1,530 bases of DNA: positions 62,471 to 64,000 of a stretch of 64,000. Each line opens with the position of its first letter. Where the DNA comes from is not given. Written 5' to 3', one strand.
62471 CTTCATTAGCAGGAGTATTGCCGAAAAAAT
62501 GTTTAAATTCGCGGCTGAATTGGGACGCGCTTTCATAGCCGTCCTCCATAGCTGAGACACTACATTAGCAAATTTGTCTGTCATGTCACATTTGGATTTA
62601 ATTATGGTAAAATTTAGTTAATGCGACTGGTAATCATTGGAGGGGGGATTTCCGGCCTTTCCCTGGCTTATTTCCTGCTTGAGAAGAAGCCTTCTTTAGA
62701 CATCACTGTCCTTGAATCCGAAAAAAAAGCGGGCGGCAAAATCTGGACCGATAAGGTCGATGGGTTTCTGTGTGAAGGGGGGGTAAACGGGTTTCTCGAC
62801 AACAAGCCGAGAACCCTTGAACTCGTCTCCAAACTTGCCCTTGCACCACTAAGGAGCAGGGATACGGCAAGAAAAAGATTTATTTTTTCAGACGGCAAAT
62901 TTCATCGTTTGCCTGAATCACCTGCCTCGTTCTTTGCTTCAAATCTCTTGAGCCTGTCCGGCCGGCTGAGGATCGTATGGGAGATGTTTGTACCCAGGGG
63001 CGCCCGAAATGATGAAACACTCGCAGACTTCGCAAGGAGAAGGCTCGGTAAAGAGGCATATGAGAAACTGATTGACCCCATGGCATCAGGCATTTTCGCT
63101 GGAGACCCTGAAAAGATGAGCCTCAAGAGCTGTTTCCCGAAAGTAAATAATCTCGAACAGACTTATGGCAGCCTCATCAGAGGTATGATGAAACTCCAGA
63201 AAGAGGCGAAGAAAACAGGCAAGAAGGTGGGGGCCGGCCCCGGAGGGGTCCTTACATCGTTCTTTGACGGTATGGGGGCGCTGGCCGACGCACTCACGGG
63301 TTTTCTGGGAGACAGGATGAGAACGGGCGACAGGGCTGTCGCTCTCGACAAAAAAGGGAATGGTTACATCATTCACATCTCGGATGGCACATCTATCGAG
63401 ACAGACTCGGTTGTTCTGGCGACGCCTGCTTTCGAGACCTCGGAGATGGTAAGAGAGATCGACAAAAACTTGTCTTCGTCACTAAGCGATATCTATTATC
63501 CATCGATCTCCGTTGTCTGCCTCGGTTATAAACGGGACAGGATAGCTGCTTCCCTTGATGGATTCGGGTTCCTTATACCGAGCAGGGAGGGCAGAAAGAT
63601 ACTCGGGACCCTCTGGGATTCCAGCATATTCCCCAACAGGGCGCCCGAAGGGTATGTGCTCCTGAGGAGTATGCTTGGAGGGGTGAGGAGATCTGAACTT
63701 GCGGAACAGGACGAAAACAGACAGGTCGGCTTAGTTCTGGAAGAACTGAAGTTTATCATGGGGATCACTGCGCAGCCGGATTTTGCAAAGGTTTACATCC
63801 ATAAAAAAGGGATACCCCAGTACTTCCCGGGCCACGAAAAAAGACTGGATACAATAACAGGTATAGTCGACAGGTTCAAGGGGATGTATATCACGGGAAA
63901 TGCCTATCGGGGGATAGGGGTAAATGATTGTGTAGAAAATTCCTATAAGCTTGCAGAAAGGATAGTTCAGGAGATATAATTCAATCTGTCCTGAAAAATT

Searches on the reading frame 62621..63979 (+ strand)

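Call 69: search_protein_families(library=pfam, proteins=[window:62621-63979:+], max_evalue=0.00001)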
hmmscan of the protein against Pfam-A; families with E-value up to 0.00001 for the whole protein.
window:62621-63979:+ (452 aa): 4 families
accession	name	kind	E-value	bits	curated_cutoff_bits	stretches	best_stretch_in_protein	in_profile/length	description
PF01593.30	Amino_oxidase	-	1.4e-52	179.9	19.8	1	10-448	1-442/443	Flavin containing amine oxidoreductase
PF13450.12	NAD_binding_8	-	1.9e-11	44.5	21.9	1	5-72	1-68/68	NAD(P)-binding Rossmann-like domain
PF13454.12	NAD_binding_9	-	2.2e-09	37.9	21.8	0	4-45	1-44/155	FAD-NAD(P)-binding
PF01266.30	DAO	-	4.1e-09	36.9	27.9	1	3-331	2-270/353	FAD dependent oxidoreductase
